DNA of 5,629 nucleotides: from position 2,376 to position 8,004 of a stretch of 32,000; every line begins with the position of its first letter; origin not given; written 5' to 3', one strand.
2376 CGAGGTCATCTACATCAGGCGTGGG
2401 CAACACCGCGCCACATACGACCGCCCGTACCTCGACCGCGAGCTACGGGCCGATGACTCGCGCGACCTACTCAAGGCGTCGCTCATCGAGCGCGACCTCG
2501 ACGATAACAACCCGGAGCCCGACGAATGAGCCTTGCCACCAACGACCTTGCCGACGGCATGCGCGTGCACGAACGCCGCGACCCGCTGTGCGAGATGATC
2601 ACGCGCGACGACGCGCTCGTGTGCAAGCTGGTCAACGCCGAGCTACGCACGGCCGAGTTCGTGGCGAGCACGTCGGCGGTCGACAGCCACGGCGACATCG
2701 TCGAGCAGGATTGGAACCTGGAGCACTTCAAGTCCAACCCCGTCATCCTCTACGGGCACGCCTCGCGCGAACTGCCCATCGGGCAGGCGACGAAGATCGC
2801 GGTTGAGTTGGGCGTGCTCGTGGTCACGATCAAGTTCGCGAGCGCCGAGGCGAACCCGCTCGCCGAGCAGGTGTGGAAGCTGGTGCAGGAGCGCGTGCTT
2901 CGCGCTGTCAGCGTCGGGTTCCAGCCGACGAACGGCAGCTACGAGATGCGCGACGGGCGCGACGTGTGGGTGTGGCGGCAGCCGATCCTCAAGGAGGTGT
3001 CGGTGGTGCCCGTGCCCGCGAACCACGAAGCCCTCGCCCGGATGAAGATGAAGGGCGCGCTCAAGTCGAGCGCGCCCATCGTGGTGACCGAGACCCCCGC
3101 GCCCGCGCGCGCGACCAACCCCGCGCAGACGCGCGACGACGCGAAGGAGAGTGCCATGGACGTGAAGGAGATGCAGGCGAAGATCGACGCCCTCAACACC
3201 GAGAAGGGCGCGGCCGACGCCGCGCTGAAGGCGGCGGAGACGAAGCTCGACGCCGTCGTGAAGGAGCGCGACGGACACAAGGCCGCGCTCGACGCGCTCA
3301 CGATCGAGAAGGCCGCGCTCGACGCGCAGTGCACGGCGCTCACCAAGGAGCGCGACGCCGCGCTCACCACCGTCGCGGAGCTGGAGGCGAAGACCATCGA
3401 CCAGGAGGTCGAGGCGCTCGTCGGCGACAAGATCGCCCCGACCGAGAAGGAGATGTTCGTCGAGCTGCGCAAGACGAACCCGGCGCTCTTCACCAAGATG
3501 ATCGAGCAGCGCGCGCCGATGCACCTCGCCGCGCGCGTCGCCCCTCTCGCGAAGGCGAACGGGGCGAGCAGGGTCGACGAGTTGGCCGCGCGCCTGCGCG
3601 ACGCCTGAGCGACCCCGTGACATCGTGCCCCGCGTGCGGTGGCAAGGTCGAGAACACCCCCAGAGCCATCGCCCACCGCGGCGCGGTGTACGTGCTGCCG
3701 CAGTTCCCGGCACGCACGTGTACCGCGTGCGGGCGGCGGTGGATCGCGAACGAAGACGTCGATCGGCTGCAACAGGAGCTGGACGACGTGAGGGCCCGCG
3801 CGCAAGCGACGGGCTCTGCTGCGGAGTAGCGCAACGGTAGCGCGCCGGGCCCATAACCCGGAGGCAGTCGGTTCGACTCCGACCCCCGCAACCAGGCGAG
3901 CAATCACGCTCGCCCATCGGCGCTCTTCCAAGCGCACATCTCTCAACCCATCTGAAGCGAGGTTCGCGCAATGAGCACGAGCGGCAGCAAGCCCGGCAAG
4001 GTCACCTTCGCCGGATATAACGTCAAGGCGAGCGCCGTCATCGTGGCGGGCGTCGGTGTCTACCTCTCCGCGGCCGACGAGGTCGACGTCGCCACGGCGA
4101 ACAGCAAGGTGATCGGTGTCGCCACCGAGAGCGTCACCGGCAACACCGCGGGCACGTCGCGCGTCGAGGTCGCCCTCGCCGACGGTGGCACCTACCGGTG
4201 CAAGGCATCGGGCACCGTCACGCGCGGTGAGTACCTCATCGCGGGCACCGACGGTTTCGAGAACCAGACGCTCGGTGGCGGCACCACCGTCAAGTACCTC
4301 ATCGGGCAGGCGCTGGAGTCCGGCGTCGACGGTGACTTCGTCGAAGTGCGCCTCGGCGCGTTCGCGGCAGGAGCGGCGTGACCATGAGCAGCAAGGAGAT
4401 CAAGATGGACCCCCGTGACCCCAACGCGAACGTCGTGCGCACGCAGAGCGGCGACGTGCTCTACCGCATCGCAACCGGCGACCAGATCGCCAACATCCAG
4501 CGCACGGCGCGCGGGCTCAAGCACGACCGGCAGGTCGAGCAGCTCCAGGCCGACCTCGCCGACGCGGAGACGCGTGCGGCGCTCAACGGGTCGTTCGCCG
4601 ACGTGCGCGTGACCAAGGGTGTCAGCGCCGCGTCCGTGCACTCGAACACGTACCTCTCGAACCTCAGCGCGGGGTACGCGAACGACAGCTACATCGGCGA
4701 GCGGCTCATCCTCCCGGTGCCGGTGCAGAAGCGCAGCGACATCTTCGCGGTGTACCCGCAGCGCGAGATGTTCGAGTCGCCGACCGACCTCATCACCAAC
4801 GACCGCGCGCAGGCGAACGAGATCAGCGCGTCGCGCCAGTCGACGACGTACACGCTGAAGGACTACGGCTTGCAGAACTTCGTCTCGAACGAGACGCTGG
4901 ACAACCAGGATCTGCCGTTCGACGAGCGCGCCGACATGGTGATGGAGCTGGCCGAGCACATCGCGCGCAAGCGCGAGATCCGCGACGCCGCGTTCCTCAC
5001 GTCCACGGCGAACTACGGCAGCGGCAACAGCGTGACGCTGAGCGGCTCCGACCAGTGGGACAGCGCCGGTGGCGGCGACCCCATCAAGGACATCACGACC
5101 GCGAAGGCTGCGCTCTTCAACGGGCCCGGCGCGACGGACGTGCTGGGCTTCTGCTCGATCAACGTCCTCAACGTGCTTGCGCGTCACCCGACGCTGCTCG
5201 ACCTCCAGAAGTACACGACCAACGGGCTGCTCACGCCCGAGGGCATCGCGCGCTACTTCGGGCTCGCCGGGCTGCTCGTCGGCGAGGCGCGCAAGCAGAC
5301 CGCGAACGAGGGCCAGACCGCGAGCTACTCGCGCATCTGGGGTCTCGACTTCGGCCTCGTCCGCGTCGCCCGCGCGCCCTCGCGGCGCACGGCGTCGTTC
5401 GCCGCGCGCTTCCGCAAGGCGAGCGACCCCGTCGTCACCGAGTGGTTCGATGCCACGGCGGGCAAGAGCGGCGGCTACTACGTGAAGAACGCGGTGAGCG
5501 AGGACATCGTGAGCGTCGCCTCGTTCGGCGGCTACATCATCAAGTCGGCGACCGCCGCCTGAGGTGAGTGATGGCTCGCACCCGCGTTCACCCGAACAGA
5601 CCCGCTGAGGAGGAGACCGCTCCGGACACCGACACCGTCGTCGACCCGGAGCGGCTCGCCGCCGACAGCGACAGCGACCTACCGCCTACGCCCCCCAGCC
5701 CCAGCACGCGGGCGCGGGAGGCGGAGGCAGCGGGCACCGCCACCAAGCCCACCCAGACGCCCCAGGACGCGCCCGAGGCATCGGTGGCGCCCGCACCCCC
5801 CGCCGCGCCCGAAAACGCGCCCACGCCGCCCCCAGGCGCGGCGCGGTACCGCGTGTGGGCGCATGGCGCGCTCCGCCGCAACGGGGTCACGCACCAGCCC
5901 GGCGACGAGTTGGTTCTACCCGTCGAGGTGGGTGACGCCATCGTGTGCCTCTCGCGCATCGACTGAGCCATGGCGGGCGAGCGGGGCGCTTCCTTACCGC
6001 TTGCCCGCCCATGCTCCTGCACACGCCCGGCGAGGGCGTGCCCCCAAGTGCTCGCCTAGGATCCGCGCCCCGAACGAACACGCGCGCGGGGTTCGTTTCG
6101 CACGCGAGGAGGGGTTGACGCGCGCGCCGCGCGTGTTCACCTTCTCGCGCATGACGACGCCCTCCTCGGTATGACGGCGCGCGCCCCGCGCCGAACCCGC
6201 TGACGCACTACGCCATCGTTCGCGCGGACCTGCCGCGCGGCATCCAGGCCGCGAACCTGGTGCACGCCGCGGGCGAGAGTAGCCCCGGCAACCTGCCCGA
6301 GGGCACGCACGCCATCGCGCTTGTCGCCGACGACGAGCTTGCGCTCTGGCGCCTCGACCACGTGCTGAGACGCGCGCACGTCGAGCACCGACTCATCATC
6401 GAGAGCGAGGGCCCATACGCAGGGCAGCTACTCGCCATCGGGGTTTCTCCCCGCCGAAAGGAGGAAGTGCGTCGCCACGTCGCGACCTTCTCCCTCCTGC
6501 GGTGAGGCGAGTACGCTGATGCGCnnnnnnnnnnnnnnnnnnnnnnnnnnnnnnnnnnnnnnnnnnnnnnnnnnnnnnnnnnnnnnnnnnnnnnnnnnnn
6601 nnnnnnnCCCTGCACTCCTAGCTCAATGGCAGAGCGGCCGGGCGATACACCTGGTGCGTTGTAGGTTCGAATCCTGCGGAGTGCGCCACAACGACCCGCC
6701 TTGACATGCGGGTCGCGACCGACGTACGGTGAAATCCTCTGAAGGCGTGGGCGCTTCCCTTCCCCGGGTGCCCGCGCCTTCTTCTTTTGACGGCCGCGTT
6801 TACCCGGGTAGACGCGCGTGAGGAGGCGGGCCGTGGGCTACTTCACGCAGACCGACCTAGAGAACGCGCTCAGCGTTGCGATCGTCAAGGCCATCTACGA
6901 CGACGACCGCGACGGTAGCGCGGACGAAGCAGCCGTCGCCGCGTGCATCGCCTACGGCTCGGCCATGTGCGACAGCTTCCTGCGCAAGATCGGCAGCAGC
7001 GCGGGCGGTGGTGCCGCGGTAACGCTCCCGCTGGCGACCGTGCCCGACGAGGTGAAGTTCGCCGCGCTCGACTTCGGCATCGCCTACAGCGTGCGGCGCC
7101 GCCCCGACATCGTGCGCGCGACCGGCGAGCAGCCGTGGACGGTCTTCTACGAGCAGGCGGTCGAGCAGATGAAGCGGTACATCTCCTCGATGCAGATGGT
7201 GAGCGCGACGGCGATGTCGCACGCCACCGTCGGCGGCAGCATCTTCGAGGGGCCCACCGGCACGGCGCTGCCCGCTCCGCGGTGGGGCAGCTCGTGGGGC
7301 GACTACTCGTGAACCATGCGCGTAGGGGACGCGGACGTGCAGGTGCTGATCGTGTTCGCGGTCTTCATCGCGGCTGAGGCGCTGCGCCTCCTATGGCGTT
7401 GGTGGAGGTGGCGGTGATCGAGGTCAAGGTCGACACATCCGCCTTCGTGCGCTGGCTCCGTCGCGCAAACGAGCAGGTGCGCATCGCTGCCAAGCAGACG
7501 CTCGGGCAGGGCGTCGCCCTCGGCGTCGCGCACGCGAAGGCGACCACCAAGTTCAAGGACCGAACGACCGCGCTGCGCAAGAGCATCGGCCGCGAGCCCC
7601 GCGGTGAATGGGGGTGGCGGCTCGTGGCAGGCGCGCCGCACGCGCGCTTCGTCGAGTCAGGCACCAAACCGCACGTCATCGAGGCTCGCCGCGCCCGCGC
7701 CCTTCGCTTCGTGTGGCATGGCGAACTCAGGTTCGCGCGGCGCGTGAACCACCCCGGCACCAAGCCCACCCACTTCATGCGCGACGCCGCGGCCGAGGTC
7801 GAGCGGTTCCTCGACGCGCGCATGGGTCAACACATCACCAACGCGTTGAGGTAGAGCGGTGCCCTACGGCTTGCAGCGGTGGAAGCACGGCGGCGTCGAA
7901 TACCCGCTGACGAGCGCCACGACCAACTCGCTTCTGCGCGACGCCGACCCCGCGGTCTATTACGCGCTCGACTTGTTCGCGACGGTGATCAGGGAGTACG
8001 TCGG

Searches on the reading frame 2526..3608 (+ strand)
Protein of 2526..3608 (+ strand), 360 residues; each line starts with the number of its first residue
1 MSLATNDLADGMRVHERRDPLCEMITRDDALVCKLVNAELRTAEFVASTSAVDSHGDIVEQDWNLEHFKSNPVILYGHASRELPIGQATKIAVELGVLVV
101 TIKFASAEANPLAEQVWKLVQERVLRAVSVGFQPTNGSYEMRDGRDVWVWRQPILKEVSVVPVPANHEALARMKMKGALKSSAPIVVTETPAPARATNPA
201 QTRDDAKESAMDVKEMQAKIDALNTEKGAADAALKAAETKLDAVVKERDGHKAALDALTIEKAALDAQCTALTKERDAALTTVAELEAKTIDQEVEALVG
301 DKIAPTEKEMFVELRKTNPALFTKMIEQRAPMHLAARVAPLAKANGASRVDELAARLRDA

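Call 64: search_protein_families(library=pfam, proteins=[window:2526-3608:+], max_evalue=0.01)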
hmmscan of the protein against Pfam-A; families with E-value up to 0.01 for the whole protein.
window:2526-3608:+ (360 aa): 5 families
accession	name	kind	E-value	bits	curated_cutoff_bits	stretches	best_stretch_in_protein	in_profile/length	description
PF04586.22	Peptidase_S78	-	7.5e-08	33.1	21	1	75-173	55-154/165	Caudovirus prohead serine protease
PF08614.16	ATG16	-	0.00086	20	33.7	1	178-296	65-180/200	Autophagy protein 16 (ATG16)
PF15905.10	HMMR_N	-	0.001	19.1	30.1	1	195-325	34-173/330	Hyaluronan mediated motility receptor N-terminal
PF10123.14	Mu-like_Pro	-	0.0043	17.1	25.2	1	209-336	152-290/330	Mu-like prophage I protein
PF24423.1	OVT1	-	0.0081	17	30.9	0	230-288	20-78/100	Major antigen, helical domain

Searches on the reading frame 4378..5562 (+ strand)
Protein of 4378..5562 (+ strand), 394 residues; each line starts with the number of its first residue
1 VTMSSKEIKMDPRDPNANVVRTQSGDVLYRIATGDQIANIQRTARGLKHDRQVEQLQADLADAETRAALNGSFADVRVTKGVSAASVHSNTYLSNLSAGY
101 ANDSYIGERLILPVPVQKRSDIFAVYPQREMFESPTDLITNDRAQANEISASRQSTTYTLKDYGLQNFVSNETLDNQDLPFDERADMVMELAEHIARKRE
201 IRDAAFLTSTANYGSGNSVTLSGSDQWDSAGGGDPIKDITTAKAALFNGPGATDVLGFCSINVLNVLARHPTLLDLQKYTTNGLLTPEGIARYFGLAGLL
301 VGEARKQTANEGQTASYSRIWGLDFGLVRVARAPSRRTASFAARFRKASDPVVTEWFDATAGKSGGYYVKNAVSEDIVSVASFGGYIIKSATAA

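Call 64: search_protein_families(library=pfam, proteins=[window:4378-5562:+], max_evalue=0.01)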
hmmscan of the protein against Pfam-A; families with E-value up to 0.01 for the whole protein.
window:4378-5562:+ (394 aa): 1 family
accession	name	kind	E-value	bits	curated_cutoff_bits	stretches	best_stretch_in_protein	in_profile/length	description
PF25209.1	Phage_capsid_4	-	0.0006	20.6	27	1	152-358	67-234/262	Phage capsid protein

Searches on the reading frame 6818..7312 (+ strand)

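Call 64: search_protein_families(library=pfam, proteins=[window:6818-7312:+], max_evalue=0.01)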
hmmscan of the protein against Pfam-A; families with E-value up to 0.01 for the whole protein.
window:6818-7312:+ (164 aa): 1 family
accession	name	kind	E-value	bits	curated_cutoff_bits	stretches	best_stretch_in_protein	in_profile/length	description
PF07030.17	Phage_Mu_Gp36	-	1.8e-09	38.2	24.7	1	8-119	1-96/124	Bacteriophage Mu, Gp36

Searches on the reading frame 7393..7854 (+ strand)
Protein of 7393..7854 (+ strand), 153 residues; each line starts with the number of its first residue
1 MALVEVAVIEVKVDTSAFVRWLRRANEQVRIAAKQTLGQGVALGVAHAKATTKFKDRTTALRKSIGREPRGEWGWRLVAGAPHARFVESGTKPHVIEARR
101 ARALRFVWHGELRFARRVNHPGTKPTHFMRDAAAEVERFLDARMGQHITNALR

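Call 64: search_protein_families(library=pfam, proteins=[window:7393-7854:+], max_evalue=0.01)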
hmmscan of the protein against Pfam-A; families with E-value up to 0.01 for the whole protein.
window:7393-7854:+ (153 aa): 1 family
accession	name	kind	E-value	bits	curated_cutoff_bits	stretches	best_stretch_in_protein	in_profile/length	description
PF04883.17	HK97-gp10_like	-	0.0012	20.2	21.4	1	22-90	7-78/78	Bacteriophage HK97-gp10, putative tail-component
